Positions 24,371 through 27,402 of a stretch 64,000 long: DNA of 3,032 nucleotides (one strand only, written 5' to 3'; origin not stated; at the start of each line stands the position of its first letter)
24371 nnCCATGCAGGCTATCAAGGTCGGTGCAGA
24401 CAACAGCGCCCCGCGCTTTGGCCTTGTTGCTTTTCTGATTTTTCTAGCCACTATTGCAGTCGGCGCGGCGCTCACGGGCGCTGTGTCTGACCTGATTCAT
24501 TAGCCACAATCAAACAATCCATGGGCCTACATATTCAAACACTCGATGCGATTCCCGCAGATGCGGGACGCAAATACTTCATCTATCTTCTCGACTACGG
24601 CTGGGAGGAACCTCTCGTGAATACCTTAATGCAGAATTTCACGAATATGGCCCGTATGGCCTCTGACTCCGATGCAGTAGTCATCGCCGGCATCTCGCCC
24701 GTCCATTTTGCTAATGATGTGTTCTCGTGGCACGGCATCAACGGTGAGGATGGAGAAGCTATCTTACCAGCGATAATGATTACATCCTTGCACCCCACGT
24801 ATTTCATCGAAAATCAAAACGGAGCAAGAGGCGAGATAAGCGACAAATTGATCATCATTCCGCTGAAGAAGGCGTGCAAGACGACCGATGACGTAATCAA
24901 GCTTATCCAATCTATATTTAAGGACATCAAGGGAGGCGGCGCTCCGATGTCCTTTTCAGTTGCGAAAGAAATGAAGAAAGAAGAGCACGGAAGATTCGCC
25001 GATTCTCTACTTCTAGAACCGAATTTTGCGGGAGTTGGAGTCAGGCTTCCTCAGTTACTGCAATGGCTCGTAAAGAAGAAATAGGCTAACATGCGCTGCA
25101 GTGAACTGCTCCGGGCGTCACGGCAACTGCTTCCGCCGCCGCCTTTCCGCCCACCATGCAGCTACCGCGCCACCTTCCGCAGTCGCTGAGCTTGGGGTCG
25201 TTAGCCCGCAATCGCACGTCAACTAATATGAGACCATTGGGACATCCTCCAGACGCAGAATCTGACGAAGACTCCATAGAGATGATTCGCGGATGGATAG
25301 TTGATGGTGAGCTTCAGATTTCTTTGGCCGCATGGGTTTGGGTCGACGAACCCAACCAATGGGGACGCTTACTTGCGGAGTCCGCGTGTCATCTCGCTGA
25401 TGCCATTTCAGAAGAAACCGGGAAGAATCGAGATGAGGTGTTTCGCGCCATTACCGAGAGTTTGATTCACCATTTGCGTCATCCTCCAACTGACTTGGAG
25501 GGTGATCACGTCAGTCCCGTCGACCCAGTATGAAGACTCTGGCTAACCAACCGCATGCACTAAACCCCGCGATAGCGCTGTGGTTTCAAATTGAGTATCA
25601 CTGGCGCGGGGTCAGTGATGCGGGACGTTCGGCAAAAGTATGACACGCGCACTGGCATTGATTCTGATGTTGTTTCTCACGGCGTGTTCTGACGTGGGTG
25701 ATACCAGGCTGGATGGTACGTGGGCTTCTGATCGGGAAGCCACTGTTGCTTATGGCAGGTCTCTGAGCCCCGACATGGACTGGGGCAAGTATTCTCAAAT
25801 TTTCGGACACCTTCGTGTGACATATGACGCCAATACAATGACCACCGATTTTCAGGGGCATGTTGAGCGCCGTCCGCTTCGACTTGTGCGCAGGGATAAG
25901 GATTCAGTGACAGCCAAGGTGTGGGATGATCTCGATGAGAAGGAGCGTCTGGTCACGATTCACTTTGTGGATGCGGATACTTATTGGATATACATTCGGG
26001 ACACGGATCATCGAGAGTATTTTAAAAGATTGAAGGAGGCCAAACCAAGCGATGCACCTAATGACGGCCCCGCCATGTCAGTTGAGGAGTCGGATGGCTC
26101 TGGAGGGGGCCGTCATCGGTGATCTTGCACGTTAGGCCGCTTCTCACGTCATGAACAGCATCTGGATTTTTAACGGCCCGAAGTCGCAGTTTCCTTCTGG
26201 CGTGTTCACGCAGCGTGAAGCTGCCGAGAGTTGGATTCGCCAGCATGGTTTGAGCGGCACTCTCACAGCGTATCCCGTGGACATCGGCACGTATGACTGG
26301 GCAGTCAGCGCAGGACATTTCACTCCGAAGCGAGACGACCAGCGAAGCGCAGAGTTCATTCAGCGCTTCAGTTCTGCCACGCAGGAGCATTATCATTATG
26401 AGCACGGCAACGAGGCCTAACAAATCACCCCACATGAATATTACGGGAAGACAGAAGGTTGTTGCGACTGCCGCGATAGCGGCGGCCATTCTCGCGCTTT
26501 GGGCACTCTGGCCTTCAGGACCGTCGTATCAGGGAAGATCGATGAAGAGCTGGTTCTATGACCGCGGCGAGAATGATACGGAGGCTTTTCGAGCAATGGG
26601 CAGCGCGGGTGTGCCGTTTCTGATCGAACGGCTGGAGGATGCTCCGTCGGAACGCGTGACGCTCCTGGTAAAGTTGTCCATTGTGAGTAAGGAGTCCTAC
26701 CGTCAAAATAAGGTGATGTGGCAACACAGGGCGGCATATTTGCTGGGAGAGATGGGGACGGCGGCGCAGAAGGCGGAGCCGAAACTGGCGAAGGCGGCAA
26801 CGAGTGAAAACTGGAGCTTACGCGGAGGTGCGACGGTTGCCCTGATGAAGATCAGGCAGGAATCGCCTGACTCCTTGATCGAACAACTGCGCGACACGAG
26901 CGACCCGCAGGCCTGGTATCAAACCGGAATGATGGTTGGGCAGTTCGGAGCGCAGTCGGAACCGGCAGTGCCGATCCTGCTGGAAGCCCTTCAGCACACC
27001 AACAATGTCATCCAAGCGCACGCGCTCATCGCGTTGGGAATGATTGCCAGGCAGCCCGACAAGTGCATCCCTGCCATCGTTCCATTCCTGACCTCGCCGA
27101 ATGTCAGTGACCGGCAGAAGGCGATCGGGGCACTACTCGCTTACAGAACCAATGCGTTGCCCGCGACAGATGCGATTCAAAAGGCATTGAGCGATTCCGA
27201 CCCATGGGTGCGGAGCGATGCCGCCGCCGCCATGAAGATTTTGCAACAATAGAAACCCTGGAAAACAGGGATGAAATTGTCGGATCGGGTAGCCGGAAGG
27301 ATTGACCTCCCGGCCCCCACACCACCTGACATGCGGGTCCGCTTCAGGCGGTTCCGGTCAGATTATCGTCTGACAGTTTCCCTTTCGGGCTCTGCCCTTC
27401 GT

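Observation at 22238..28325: Integron-like gene-cassette array with attC-type sites but no integrase (CALIN) in a PVC-like genome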

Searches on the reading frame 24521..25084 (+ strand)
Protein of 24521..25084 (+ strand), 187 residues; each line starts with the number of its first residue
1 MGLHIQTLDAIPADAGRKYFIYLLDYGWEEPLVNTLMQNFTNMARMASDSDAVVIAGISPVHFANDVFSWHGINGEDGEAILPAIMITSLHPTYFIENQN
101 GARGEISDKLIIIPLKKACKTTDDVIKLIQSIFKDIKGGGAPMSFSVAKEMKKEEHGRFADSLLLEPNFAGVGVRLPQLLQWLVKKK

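Call 9: search_protein_families(library=pfam, max_evalue=0.01, proteins=[window:24521-25084:+])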
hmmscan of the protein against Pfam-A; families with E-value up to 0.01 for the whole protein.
window:24521-25084:+ (187 aa): 0 families

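Call 36: find_homologous_proteins(query=window:24521-25084:+, max_evalue=0.001)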
Query window:24521-25084:+ (187 aa): 216 proteins with E <= 0.001 among 281 candidates; the best 120 are listed.
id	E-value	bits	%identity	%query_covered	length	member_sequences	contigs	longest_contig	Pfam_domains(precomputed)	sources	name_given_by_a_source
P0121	1.7e-120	417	100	100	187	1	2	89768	-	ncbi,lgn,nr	ncbi:MAG: hypothetical protein H0X66_02300 [Verrucomicrobia bacterium]|nr:hypothetical protein [Verr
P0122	3.6e-86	305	70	99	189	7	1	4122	-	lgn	-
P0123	2.1e-85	303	71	98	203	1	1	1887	-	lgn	-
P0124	1.4e-84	300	70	99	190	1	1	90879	-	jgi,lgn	-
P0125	4.4e-81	289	68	99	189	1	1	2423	-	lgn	-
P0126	1.6e-80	287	68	99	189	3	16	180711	-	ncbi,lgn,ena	-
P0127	2.9e-78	279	63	100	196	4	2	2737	-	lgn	-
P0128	8.6e-78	278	63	98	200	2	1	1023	-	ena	-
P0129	1.1e-77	278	64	99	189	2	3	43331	-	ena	-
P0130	1.3e-77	277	63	98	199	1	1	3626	-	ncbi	-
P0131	2.4e-77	277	64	99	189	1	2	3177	-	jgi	jgi:hypothetical protein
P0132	9.0e-76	271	63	99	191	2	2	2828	-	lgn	-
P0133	1.2e-75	271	63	99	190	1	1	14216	-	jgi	-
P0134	7.5e-71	255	61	99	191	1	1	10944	-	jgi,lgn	-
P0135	9.0e-69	249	63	97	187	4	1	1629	-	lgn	-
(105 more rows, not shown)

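Call 37: find_encoding_contigs(protein=P0126, flank=8000, max_places=5)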
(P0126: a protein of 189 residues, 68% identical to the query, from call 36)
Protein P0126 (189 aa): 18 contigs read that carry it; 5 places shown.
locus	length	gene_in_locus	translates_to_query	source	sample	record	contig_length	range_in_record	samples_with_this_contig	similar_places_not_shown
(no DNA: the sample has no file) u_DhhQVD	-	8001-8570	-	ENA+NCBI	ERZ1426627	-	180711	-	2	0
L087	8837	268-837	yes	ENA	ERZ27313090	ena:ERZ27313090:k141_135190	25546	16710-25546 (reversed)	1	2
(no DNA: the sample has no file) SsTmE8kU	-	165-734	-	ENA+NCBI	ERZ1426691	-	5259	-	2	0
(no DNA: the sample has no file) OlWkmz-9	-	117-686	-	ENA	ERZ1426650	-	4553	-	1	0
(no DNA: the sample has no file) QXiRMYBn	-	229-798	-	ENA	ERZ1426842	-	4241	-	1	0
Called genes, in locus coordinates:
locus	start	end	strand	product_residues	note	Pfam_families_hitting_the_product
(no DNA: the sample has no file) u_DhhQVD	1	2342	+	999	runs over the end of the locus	PF07494:Reg_prop (faint), PF24684:Vgb_lyase (faint), PF07495:Y_Y_Y, PF13581:HATPase_c_2 (weak), PF02518:HATPase_c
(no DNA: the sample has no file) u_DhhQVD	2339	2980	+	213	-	PF00072:Response_reg, PF00196:GerE, PF04545:Sigma70_r4 (weak)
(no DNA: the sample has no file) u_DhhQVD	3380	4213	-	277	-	PF17848:Zn_ribbon_ACC (weak), PF01039:Carboxyl_trans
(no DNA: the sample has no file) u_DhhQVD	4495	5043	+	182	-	PF04542:Sigma70_r2, PF22029:PhyR_sigma2 (faint), PF08281:Sigma70_r4_2, PF04545:Sigma70_r4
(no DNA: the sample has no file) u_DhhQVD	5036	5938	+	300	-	-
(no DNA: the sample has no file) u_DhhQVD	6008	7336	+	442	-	PF00398:RrnaAD, PF00293:NUDIX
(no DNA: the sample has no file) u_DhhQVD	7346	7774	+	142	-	-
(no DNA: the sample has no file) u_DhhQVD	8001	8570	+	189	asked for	-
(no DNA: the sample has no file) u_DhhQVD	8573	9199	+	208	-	PF20320:DUF6615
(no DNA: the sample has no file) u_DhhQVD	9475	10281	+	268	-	PF01170:UPF0020 (faint), PF01555:N6_N4_Mtase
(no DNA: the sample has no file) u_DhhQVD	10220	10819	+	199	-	-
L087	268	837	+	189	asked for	-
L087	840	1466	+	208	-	PF20320:DUF6615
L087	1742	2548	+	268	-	PF01170:UPF0020 (faint), PF01555:N6_N4_Mtase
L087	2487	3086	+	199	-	-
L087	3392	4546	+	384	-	PF00078:RVT_1 (weak), PF08388:GIIM (weak)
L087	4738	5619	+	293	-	PF00135:COesterase, PF20434:BD-FAE, PF07859:Abhydrolase_3, PF00326:Peptidase_S9 (weak), PF01738:DLH (weak)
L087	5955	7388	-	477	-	PF03629:SASA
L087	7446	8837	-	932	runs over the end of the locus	PF18961:DUF5703_N, PF13385:Laminin_G_3, PF22124:Glyco_hydro_95_cat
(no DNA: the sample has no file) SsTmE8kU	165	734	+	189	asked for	-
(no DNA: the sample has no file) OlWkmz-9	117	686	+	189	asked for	-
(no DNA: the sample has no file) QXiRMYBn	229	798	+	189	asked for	-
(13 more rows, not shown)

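Call 38: find_encoding_contigs(protein=P0124, flank=8000, max_places=3)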
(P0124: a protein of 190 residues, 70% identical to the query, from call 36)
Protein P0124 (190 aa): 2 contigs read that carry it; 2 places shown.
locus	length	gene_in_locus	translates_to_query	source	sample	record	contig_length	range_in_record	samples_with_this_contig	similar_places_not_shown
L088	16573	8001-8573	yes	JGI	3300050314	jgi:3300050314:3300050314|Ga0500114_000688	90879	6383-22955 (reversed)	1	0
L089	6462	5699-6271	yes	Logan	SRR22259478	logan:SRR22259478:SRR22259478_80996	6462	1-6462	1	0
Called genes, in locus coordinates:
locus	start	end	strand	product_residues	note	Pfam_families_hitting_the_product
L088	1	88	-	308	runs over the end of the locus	PF14237:GYF_2 (weak), PF06271:RDD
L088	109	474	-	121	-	-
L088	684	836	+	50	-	PF01381:HTH_3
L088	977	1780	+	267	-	PF00226:DnaJ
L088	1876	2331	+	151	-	-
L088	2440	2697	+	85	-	-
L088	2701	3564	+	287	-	-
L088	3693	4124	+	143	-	-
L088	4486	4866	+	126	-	-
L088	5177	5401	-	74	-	-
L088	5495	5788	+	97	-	-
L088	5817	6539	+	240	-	PF04072:LCM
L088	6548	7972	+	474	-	PF01565:FAD_binding_4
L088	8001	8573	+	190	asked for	-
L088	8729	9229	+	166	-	-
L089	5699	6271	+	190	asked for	-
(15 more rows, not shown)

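Call 80: search_protein_families(library=padloc, max_evalue=0.01, proteins=[window:24521-25084:+])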
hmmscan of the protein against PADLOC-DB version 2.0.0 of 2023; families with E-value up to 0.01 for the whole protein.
window:24521-25084:+ (187 aa): 0 families

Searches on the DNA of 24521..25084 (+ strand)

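Call 67: search_with_rna_model(model_id=R2, sources=[L087, L091, L143, L163, L101, L102, L114, L136, L148, L149, L154, L157, L158, L165, L190, L191, L192, L193, L194, L195, L196, L197, L198, L199, L200, L201, L202, L203, L204, L205, L206, L207, L208, L209], max_evalue=0.01)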
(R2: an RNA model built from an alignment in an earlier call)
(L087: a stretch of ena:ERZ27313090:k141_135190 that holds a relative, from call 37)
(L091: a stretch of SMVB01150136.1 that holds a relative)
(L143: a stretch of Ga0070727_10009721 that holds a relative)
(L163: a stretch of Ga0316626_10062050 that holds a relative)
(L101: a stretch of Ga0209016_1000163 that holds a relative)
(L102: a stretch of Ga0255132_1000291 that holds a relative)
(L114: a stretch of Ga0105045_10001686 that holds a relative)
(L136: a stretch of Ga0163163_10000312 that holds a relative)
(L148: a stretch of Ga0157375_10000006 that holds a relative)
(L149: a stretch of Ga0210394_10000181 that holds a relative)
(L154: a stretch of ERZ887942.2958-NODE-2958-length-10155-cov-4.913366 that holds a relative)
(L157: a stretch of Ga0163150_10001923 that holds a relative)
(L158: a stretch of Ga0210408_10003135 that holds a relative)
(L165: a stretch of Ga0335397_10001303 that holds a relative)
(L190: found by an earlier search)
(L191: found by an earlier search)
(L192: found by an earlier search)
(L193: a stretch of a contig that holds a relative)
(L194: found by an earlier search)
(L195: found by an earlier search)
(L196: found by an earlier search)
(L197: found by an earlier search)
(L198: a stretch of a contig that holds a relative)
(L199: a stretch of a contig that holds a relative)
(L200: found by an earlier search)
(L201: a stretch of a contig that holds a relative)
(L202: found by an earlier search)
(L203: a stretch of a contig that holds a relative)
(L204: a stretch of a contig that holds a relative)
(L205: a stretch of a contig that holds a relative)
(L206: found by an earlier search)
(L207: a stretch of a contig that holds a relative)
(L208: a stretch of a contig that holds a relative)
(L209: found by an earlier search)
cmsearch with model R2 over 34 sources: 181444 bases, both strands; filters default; matches with E-value up to 0.01: 35.
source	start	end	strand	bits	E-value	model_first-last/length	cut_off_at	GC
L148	4161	4252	+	75.5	3.9e-20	1-92/92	no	0.58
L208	3762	3851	-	70.9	1e-18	1-92/92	no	0.66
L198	984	1076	-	70.8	1.1e-18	1-92/92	no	0.62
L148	5068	5160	+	69.3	3.2e-18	1-92/92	no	0.61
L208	3417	3504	-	63.7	1.7e-16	1-92/92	no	0.62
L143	253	342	+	63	2.8e-16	1-92/92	no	0.59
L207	428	520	-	62.2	5.1e-16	1-92/92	no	0.62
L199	899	1000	-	59.4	3.7e-15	1-92/92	no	0.63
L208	6361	6462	-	59.4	3.7e-15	1-92/92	no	0.63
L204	1573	1664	+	58.7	6e-15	1-92/92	no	0.7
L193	742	831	-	57.5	1.5e-14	1-92/92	no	0.53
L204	547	636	+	57.1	2e-14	1-92/92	no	0.62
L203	1879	1966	+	55.4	6.4e-14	1-92/92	no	0.67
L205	2509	2607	-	51.9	7.8e-13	1-92/92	no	0.57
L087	1639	1733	+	50.2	2.6e-12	1-92/92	no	0.56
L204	1008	1103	+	46.8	3e-11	1-92/92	no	0.7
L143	4197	4286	+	46.2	4.6e-11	1-92/92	no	0.59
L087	5775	5832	+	43.9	2.3e-10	1-92/92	no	0.59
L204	157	243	+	42.4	6.7e-10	1-92/92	no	0.66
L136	10751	10831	+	41.6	1.2e-09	1-92/92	no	0.56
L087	3041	3129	+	36.3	5.2e-08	1-92/92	no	0.56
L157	5603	5704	-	35.6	8.9e-08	1-92/92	no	0.54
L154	4637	4725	-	34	2.7e-07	1-92/92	no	0.54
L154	6746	6875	-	32.5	7.9e-07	1-92/92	no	0.5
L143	6808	6896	+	32.2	9.5e-07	1-92/92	no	0.58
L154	6252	6342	-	31.5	1.6e-06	1-92/92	no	0.54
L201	2567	2651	+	31.2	2e-06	1-92/92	no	0.55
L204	2323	2400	+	30.9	2.5e-06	1-92/92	no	0.63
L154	8816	8945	-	30.4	3.6e-06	1-92/92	no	0.48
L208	1921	2044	-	30.3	3.7e-06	1-92/92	no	0.64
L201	2004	2091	+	30.1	4.4e-06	1-92/92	no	0.64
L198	984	1076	+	26.7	4.8e-05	1-92/92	no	0.62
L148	805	908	+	25.7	9.8e-05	1-92/92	no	0.62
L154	5080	5210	-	24.9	0.00018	1-92/92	no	0.5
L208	3417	3504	+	23.7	0.00041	1-92/92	no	0.62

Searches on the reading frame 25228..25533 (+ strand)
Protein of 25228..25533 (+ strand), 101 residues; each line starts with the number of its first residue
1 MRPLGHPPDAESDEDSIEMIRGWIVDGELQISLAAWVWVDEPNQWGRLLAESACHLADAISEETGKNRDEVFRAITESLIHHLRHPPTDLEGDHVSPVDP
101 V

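Call 9: search_protein_families(library=pfam, max_evalue=0.01, proteins=[window:25228-25533:+])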
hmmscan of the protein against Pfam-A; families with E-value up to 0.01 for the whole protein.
window:25228-25533:+ (101 aa): 1 family
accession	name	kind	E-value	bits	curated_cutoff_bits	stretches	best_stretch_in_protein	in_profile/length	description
PF16826.10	DUF5076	-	1.5e-21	76.6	25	1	4-86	2-83/84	Domain of unknown function (DUF5076)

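Call 80: search_protein_families(library=padloc, max_evalue=0.01, proteins=[window:25228-25533:+])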
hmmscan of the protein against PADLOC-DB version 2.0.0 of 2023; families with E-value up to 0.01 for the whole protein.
window:25228-25533:+ (101 aa): 0 families

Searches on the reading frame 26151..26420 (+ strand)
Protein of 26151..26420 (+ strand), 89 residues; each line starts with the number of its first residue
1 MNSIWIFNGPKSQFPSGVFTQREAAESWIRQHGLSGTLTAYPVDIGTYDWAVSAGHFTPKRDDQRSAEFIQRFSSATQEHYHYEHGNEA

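Call 9: search_protein_families(library=pfam, max_evalue=0.01, proteins=[window:26151-26420:+])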
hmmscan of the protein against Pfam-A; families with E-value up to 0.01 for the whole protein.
window:26151-26420:+ (89 aa): 1 family
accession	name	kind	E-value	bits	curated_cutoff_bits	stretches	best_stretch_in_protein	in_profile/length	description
PF24819.1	DUF7710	-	1.2e-39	134.7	27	1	4-88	1-85/86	Domain of unknown function (DUF7710)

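Call 11: find_encoding_contigs(protein=window:26151-26420:+, flank=10000, max_places=10)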
Protein window:26151-26420:+ (89 aa): 3 contigs read that carry it; 2 places shown.
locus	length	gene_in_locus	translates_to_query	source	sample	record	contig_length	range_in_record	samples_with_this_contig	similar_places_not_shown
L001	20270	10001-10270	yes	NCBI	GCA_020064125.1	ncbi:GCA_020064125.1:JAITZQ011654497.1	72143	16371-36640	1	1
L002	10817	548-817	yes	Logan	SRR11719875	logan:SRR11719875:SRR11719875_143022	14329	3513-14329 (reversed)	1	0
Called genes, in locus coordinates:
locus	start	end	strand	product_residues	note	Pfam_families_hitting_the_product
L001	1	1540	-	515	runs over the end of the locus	PF03928:HbpS-like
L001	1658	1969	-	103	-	PF00216:Bac_DNA_binding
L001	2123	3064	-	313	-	PF13409:GST_N_2, PF13410:GST_C_2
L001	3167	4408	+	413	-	PF22807:TrAA12, PF23500:DUF7133, PF07995:GSDH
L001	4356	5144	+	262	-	PF07963:N_methyl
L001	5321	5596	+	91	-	-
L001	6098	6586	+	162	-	-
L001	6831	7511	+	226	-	-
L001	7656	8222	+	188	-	PF09346:SMI1_KNR4, PF14568:SUKH_6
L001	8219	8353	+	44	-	-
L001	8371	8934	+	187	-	-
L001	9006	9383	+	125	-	PF16826:DUF5076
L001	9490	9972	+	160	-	-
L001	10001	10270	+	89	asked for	PF24819:DUF7710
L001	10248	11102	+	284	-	PF03130:HEAT_PBS (faint), PF02985:HEAT (faint), PF13646:HEAT_2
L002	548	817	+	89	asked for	PF24819:DUF7710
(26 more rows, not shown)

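Call 80: search_protein_families(library=padloc, max_evalue=0.01, proteins=[window:26151-26420:+])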
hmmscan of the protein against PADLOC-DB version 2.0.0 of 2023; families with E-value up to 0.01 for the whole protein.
window:26151-26420:+ (89 aa): 0 families

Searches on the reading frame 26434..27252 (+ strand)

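Call 9: search_protein_families(library=pfam, max_evalue=0.01, proteins=[window:26434-27252:+])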
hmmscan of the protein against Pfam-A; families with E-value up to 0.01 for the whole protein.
window:26434-27252:+ (272 aa): 6 families
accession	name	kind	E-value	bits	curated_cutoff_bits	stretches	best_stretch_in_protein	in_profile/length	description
PF13646.12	HEAT_2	-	2.1e-19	70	27.7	3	146-234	2-87/88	HEAT repeats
PF02985.28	HEAT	-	4.6e-08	33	23.5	0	179-206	2-29/31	HEAT repeat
PF03130.22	HEAT_PBS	-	6.3e-07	29.7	20.9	0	169-188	10-27/27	PBS lyase HEAT-like repeat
PF01602.26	Adaptin_N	-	0.00012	21.3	37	0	219-267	88-138/524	Adaptin N terminal region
PF13513.12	HEAT_EZ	-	0.00017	22.5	27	0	194-234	4-52/55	HEAT-like repeat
PF12717.13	Cnd1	-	0.0057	17.2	26.4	0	243-266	21-44/162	non-SMC mitotic condensation complex subunit 1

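Call 80: search_protein_families(library=padloc, max_evalue=0.01, proteins=[window:26434-27252:+])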
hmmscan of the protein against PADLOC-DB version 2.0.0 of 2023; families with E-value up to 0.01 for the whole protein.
window:26434-27252:+ (272 aa): 0 families
